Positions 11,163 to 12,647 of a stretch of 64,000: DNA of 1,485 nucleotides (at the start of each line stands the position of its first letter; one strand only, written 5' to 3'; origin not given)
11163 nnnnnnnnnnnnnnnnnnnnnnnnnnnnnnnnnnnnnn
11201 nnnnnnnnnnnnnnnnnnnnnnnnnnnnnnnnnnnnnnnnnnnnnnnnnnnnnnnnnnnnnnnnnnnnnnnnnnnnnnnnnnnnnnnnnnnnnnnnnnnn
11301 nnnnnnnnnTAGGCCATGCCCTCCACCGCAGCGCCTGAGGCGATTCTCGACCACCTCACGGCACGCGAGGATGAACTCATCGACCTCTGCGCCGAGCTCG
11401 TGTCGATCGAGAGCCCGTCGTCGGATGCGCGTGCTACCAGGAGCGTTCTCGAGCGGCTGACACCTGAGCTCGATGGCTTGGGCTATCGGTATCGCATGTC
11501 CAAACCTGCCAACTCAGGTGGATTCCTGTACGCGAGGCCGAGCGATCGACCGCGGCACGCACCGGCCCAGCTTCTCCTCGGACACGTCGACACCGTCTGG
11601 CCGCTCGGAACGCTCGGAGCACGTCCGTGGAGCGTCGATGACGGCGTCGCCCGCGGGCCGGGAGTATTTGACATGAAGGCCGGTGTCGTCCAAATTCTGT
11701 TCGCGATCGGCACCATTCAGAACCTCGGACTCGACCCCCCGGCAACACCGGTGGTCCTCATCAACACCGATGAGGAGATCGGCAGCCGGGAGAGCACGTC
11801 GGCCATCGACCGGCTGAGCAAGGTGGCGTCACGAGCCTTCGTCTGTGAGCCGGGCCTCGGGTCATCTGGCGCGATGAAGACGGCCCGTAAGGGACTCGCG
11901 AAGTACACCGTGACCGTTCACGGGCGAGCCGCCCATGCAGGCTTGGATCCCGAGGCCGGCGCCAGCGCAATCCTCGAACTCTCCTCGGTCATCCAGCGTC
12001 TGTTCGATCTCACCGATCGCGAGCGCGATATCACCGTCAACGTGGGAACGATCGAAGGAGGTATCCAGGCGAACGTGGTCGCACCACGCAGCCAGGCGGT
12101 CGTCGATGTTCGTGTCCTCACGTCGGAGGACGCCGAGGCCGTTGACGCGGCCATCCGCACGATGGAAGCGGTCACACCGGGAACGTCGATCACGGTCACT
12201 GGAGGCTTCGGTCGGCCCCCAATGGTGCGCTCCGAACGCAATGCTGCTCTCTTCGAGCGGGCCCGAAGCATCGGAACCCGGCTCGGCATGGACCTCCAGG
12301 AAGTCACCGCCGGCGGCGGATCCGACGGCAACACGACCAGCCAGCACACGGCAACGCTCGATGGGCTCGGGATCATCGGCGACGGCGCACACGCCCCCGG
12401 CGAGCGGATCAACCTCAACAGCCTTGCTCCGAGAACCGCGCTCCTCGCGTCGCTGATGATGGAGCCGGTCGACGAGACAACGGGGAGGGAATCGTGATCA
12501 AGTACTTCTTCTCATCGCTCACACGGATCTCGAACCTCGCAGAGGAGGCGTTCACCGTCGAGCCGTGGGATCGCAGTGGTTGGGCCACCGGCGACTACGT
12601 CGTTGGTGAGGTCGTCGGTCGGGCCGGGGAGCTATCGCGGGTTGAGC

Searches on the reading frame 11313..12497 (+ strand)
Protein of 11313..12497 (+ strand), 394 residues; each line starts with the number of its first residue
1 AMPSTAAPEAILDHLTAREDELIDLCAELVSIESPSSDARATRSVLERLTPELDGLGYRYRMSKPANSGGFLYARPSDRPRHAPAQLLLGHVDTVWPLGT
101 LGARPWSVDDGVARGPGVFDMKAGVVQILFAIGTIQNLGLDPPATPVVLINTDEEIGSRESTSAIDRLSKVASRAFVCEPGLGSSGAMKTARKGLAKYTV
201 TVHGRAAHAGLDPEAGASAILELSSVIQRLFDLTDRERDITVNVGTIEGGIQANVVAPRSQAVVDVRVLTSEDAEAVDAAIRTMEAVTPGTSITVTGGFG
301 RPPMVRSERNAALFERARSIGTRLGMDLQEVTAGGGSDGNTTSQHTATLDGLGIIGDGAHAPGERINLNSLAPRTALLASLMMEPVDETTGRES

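Call 52: search_protein_families(library=ncbifam, proteins=[window:11313-12497:+], max_evalue=0.00001)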
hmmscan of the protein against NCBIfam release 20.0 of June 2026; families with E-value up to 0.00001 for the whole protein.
window:11313-12497:+ (394 aa): 35 families (the best 25 are shown)
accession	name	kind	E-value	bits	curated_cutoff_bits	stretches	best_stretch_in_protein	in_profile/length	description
NF004788.0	PRK06133.1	subfamily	3.2e-72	243.8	349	1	6-384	30-412/417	glutamate carboxypeptidase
NF005602.0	PRK07338.1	equivalog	5e-70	236.1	357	1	78-384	89-398/409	hydrolase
NF005678.0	PRK07473.1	equivalog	1.7e-56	191.8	386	1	21-383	12-373/376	M20/M25/M40 family metallo-hydrolase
TIGR01910.1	DapE-ArgE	subfamily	2.6e-25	89.4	217.6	1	24-284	2-275/373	ArgE/DapE family deacylase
NF005710.0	PRK07522.1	subfamily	2.8e-21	76.1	412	1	19-382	7-385/391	acetylornithine deacetylase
TIGR01883.1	PepT-like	hypoth_equivalog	5.5e-21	74.9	274.25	1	23-376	3-354/361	peptidase T-like protein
TIGR01892.1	AcOrn-deacetyl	equivalog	1.4e-20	73.7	297.7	1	83-381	59-364/365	acetylornithine deacetylase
NF009557.0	PRK13009.1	equivalog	7e-20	71.5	284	1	22-382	5-371/377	succinyl-diaminopimelate desuccinylase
NF005306.0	PRK06837.1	subfamily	3.4e-18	65.7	376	1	87-384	101-420/427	ArgE/DapE family deacylase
NF006399.0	PRK08651.1-2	equivalog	4.2e-17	62.3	381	1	19-233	3-216/405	succinyl-diaminopimelate desuccinylase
TIGR01900.1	dapE-gram_pos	equivalog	1.4e-15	57.1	304.2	1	21-293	4-266/351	succinyl-diaminopimelate desuccinylase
NF006439.0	PRK08737.1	equivalog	4e-15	55.7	345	1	83-316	63-293/364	acetylornithine deacetylase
NF009555.0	PRK13004.1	equivalog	2.9e-14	52.8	321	1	10-287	5-281/399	YgeY family selenium metabolism-linked hydrolase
NF005913.0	PRK07906.1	subfamily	3.2e-14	52.4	382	1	14-230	9-240/442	hypothetical protein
NF006365.0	PRK08588.1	subfamily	2e-13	50.4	289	1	109-362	94-357/383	succinyl-diaminopimelate desuccinylase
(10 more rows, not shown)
